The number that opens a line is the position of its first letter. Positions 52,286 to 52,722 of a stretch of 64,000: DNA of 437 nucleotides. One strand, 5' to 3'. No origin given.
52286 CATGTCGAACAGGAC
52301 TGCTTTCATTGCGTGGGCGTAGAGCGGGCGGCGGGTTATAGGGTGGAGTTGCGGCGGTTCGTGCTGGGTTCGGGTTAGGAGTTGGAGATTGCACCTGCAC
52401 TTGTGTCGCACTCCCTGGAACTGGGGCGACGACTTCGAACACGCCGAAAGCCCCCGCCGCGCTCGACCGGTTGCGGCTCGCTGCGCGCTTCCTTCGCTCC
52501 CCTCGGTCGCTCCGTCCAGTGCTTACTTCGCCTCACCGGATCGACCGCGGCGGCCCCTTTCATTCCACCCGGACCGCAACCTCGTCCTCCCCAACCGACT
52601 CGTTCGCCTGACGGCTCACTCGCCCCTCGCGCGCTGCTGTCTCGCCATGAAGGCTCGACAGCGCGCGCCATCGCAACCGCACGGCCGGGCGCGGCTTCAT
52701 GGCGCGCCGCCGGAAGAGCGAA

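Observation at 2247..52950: Pair of ~510-bp hairpin-dense inverted repeats, 50 kb apart, bracketing most of the window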

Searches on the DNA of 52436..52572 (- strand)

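Call 33: build_rna_model(alignment_id=A2)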
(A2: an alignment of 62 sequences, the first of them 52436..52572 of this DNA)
Model R1 built from alignment A2 (62 sequences, 156 columns); structure: RNAalifold consensus.
model positions 127; base pairs 30; branch points 0; effective number of sequences 2.41; information 0.59 bits per position. Calibrated on 0.2 Mb of random sequence (short: E-values are rough).
structure used (alignment columns):
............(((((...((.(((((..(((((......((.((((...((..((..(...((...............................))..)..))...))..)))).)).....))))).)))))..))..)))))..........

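Call 35: search_with_rna_model(model_id=R1, source=window, filters=off, max_evalue=10, show_alignments=3)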
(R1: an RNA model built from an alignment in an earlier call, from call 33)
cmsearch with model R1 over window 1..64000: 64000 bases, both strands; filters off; matches with E-value up to 10: 53.
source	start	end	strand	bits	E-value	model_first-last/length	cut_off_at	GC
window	52436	52572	-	79.6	1.4e-15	1-127/127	no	0.71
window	52828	52956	+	70.9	9.7e-14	1-127/127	no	0.71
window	2591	2756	+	55.8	1.6e-10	14-116/127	no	0.66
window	2241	2297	-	17.6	0.025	1-127/127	no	0.67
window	59459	59495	+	12.9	0.27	1-127/127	no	0.62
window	29272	29398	-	12.5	0.32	1-127/127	no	0.67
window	17899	18003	+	12.1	0.39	1-127/127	no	0.71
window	27491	27526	+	11.9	0.43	1-127/127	no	0.67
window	7699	7793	+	10.1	1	1-127/127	no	0.65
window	58843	58971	-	10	1.1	1-127/127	no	0.67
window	32602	32634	+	9.9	1.2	1-127/127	no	0.67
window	27530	27571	-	9.5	1.4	1-127/127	no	0.71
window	48086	48131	-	9.4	1.4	1-127/127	no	0.59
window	18910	18951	+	9.3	1.5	42-89/127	no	0.64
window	3014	3103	-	9.2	1.6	1-127/127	no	0.72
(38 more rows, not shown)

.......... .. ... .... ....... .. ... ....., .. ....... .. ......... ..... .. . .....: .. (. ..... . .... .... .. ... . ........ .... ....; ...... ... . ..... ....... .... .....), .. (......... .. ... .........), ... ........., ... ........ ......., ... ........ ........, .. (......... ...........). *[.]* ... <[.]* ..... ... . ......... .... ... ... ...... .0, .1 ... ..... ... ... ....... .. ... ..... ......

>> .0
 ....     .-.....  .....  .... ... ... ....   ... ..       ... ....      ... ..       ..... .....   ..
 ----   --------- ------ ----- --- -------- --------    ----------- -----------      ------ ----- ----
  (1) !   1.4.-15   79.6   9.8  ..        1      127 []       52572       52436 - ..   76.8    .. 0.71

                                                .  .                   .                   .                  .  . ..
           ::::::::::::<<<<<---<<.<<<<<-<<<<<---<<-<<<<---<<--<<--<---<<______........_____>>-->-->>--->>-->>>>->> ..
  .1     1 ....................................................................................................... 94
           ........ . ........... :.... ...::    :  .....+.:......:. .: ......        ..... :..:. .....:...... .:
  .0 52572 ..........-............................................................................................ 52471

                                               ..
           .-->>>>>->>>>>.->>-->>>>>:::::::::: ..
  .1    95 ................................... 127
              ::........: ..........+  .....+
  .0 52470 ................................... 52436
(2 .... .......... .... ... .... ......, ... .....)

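Call 46: search_with_rna_model(model_id=R1, sources=[L006, L007, L009, L010, L011, L012, L013, L014, L016, L017, L018, L019, L020, L021, L022, L023, L024, L025, L026, L027, L028, L029, L030, L032, L033, L034, L035, L036, L037, L038, L039, L040, L042, L043, L044, L045, L046, L047, L048, L049, L050, L051, L052, L053, L054, L055, L056, L058, L059, L062, L063, L064, L065, L066, L067, L068, L069, L070, L071, L072, L073, L074, L075, L076, L077, L078, L079, L080, L081, L082, L083, L084, L085, L086, L087, L088, L089, L090, L091, L092, L093, L094, L095, L096, L097, L098, L099, L100, L101, L102, L103, L104, L105, L106, L107, L108, L109, L110, L111, L112], max_evalue=0.001)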
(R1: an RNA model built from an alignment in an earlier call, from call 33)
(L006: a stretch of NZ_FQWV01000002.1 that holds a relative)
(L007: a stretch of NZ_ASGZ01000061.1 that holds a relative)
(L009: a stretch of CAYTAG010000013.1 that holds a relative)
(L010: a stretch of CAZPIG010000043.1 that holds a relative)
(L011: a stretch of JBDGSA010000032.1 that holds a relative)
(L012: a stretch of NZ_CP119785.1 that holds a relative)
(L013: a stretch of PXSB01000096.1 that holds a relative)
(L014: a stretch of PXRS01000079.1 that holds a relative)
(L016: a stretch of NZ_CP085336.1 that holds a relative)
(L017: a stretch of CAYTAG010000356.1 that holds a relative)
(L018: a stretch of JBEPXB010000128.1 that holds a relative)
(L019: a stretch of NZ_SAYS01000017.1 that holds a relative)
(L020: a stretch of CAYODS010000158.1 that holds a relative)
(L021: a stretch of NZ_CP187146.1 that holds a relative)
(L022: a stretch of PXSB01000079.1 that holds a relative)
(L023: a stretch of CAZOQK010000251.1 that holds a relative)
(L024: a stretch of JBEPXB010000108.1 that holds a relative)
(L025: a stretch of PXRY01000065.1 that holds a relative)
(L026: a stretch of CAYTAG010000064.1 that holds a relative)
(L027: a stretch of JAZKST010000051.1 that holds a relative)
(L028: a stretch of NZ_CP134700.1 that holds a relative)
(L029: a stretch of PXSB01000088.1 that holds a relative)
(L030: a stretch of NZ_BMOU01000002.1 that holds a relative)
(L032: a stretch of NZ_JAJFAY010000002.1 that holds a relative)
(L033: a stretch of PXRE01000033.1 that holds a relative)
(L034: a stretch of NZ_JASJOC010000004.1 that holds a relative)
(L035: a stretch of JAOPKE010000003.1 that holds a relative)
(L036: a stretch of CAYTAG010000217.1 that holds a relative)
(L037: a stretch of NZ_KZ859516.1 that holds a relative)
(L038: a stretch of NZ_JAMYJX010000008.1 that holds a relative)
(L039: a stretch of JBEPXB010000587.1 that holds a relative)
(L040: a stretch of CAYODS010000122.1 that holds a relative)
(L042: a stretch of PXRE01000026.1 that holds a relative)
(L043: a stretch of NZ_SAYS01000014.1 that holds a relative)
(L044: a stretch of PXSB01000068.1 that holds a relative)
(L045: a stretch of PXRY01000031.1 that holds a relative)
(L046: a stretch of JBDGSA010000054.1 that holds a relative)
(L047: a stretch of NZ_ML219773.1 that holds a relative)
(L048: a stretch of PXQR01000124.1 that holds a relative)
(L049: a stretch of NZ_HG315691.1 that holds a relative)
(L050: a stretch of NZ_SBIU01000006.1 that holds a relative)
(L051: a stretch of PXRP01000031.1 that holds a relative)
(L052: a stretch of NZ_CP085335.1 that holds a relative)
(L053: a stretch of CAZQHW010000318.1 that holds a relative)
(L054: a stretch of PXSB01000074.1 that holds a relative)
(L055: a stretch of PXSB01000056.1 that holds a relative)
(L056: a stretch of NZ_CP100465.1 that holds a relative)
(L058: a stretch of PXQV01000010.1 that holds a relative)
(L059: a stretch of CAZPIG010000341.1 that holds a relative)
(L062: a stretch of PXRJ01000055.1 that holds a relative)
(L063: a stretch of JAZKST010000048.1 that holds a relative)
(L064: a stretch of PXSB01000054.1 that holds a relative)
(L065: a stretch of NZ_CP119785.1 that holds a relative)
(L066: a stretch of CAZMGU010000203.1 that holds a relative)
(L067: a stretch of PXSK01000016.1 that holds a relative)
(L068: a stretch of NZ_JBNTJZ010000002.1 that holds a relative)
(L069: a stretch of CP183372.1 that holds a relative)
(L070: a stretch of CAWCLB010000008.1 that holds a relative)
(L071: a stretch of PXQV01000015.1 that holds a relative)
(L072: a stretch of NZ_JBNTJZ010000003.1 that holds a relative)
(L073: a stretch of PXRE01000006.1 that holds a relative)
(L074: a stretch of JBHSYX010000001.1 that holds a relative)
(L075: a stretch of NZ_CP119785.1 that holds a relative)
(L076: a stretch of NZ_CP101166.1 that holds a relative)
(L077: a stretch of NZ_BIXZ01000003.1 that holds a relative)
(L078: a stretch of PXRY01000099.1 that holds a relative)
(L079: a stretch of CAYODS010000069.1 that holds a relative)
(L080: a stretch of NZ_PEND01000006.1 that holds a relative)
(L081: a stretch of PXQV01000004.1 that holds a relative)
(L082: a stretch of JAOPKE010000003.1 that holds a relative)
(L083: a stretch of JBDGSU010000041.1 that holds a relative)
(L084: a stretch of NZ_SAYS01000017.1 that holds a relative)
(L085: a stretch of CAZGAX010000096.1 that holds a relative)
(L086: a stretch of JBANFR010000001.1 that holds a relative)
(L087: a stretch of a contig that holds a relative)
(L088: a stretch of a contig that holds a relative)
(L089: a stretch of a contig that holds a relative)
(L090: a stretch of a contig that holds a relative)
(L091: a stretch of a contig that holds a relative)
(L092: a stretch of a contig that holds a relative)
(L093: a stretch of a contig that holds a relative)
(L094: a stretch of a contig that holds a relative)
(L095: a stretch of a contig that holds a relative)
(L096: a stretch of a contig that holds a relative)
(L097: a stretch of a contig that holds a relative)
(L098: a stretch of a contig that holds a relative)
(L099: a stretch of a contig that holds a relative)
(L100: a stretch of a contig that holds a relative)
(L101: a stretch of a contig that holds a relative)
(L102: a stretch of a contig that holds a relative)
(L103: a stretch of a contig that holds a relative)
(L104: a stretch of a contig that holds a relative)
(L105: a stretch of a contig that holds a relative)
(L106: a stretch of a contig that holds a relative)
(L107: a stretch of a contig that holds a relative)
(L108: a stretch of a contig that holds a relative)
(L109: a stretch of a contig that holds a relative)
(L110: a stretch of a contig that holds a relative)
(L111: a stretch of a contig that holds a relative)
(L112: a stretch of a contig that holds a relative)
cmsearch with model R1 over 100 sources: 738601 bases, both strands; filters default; matches with E-value up to 0.001: 135.
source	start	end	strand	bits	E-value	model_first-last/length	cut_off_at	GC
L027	2024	2150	-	136.7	9.2e-27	1-127/127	no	0.69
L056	6950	7072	-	131.3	1.3e-25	1-127/127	no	0.71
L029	3616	3742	+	129.8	2.7e-25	1-127/127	no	0.68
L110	3343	3461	-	127.9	6.9e-25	1-127/127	no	0.7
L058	6777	6899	+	125.7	2.1e-24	1-127/127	no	0.72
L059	278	411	-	124.2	4.4e-24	1-127/127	no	0.69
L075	2763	2888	-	124.1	4.4e-24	1-127/127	no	0.64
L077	5843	5971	+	123.3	6.7e-24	1-127/127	no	0.68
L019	2747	2872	-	123.2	7e-24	1-127/127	no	0.67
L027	1869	1998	+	122.6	9.5e-24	1-127/127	no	0.7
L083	422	550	-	122.3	1.1e-23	1-127/127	no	0.71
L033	6343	6469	-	122.3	1.1e-23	1-127/127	no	0.72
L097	6448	6578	+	121.9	1.3e-23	1-127/127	no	0.71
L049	2649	2777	+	121.8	1.4e-23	1-127/127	no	0.68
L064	5718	5848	+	121.7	1.5e-23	1-127/127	no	0.7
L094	4336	4461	-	119.9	3.6e-23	1-127/127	no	0.65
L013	5217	5347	-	119.4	4.6e-23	1-127/127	no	0.69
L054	6733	6863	-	119.2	5e-23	1-127/127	no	0.74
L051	6487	6612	-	118.8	6e-23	1-127/127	no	0.75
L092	1068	1196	-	118.2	8.2e-23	1-127/127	no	0.74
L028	6382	6509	+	116.8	1.7e-22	1-127/127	no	0.66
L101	1571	1693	+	115.8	2.7e-22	1-127/127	no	0.75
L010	4451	4579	+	113.3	9.4e-22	1-127/127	no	0.76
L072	6354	6476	-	112.7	1.2e-21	1-127/127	no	0.68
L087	3817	3941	+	112.7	1.2e-21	1-127/127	no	0.72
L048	227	362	-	112.2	1.6e-21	1-127/127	no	0.72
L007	483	612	-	111.6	2.1e-21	1-127/127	no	0.73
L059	150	276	+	109.8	5.2e-21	1-127/127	no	0.73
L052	390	508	-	109.7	5.5e-21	1-127/127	no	0.7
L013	1350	1482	+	109.1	7.5e-21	1-127/127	no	0.68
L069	2949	3065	+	108.8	8.6e-21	1-127/127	no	0.73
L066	1465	1584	+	108.8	8.7e-21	1-127/127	no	0.72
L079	7785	7914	-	108.5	1e-20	1-127/127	no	0.74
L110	3485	3607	+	108.1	1.2e-20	1-127/127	no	0.7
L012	3800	3928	-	107.9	1.3e-20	1-127/127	no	0.67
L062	3233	3368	-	107.7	1.4e-20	1-127/127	no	0.66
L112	4322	4441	-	106.6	2.5e-20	1-127/127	no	0.68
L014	2030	2152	-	105.8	3.7e-20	1-127/127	no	0.71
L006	7795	7915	-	105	5.5e-20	1-127/127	no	0.71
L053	122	249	+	104.6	6.7e-20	1-127/127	no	0.75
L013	6557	6689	-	103.8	1e-19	1-127/127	no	0.69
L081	869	999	-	103.8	1e-19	1-127/127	no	0.73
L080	6842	6964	-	103.7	1.1e-19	1-127/127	no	0.73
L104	487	621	-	103.5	1.1e-19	1-127/127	no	0.72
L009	3484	3655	+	103.5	1.2e-19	1-127/127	no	0.72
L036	1138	1258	+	103.1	1.5e-19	1-127/127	no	0.74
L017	1613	1737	+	102.9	1.6e-19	1-127/127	no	0.77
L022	6278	6408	-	101.8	2.7e-19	1-127/127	no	0.76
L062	3383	3516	+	100.5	5.1e-19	1-127/127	no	0.7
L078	523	659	+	99.5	8.3e-19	1-127/127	no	0.72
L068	6314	6433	+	99.4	8.6e-19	1-127/127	no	0.74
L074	4101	4219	-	98.2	1.6e-18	1-127/127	no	0.72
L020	61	188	+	97.6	2.2e-18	1-127/127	no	0.73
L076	1275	1405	+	96.6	3.6e-18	1-127/127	no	0.76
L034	6760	6890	+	96.4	3.8e-18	1-127/127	no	0.71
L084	2646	2756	-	96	4.8e-18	1-127/127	no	0.68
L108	2000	2132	-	94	1.2e-17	1-127/127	no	0.78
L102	4236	4371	+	93.6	1.6e-17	1-127/127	no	0.76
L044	6661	6851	+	93.1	2e-17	1-127/127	no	0.59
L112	4465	4645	+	92.9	2.2e-17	1-127/127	no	0.66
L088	4167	4347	-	92.1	3.2e-17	1-127/127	no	0.63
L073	2783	2925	+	91.9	3.5e-17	1-127/127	no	0.73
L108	2198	2336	+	91.5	4.3e-17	1-127/127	no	0.73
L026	7500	7642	-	91.4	4.6e-17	1-127/127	no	0.75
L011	2926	3064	+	90.7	6.5e-17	1-127/127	no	0.76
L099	6000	6138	+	90.4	7.5e-17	1-127/127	no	0.69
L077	5690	5822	-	89.6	1.1e-16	1-127/127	no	0.65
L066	1333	1452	-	89.4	1.2e-16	1-127/127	no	0.7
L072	6500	6620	+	88.5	1.9e-16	1-127/127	no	0.67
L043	7899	8000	+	88.2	2.2e-16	1-102/127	3'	0.66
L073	3706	3883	-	84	1.7e-15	1-127/127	no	0.73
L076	1079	1208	-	83.7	2.1e-15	1-127/127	no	0.75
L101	5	147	+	83.2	2.6e-15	1-127/127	no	0.76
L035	2524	2644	+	83.2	2.6e-15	1-127/127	no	0.71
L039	2076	2184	+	83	2.9e-15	1-127/127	no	0.74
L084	2771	2945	+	82.6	3.6e-15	1-127/127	no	0.65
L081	7909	8000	+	78.6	2.5e-14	1-91/127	3'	0.74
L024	4506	4697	+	78.4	2.8e-14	1-127/127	no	0.66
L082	3121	3240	+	78.4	2.8e-14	1-127/127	no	0.69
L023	2825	2995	-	75.8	1e-13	1-127/127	no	0.66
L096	6500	6666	+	73.6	3e-13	1-127/127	no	0.7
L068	6055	6290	-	73.4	3.2e-13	1-127/127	no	0.62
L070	870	1008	-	71.9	6.8e-13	1-127/127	no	0.64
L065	5216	5401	+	71.2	9.7e-13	1-127/127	no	0.64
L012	3949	4116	+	70.6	1.3e-12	1-127/127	no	0.68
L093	7449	7606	-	68.3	4.1e-12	1-127/127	no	0.78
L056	7096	7263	+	64.3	3e-11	1-127/127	no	0.71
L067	6083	6267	-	62.9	5.7e-11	1-127/127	no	0.65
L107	4306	4460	+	62.9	5.8e-11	1-127/127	no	0.68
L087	3627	3797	-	61.3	1.3e-10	1-127/127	no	0.7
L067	6279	6397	+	61.3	1.3e-10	1-127/127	no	0.71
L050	340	468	+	60.7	1.8e-10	1-127/127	no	0.7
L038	3444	3588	+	60.3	2.1e-10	1-127/127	no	0.63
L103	7007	7125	-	60.1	2.3e-10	1-127/127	no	0.66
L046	6630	6765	+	59.8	2.7e-10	1-127/127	no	0.71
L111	6999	7166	+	59.3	3.5e-10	1-127/127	no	0.67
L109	6120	6245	+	58.9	4.1e-10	1-127/127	no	0.68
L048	1197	1390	+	58.8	4.5e-10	1-127/127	no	0.64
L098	3930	4033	+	58.4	5.3e-10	15-115/127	no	0.6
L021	5040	5171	+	57.9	6.9e-10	1-127/127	no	0.76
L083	593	676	-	56.2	1.6e-09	23-107/127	no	0.69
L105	3094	3231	-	54.3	4.1e-09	1-127/127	no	0.65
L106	2571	2637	-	52.8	8.3e-09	1-127/127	no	0.7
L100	6756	6878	-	52.7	8.9e-09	1-127/127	no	0.71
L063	2869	2980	+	52.2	1.1e-08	1-127/127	no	0.74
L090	2761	2843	+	50.8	2.2e-08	1-127/127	no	0.72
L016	3006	3230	-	47.2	1.4e-07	1-127/127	no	0.63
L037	1425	1567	-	46.6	1.9e-07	1-127/127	no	0.67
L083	571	696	+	46.1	2.3e-07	1-127/127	no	0.68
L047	5293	5483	+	46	2.5e-07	1-127/127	no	0.7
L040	247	366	+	45.5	3.2e-07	1-127/127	no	0.73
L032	5457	5528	-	45.4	3.2e-07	1-127/127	no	0.69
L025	2312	2436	-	44.9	4.2e-07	1-127/127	no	0.67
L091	7387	7514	+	44.2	5.9e-07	1-127/127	no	0.7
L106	2830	2885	+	43.8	7.3e-07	1-127/127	no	0.7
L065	5010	5195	-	43.5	8.5e-07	1-127/127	no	0.72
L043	7660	7884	-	43.2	9.5e-07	1-127/127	no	0.64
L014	2175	2219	+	42.7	1.3e-06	1-127/127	no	0.69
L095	3820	3995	-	41.5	2.2e-06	1-127/127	no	0.74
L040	268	346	-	39.6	5.7e-06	23-108/127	no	0.76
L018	4967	5008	+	39.1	7.5e-06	1-127/127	no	0.67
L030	2439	2480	+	38.4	1e-05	1-127/127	no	0.64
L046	319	510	+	38.2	1.1e-05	1-127/127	no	0.67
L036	960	1092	-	37.4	1.7e-05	1-127/127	no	0.72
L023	3017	3077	+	37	2.1e-05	1-61/127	3'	0.7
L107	4241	4282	-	36.6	2.6e-05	1-127/127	no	0.69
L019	2887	2928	+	35.9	3.5e-05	1-127/127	no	0.64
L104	339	465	+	35.3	4.8e-05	1-127/127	no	0.72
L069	6662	6786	+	33.9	9.7e-05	1-127/127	no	0.7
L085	30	124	-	33.8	9.9e-05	24-106/127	no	0.66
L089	223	327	+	33.7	0.00011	1-127/127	no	0.62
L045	537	668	+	33.3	0.00013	1-127/127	no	0.7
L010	4253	4340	-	33.2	0.00014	26-104/127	no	0.69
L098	3559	3674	-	32.3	0.00021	1-127/127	no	0.67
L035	5920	5963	+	31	0.0004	1-127/127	no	0.61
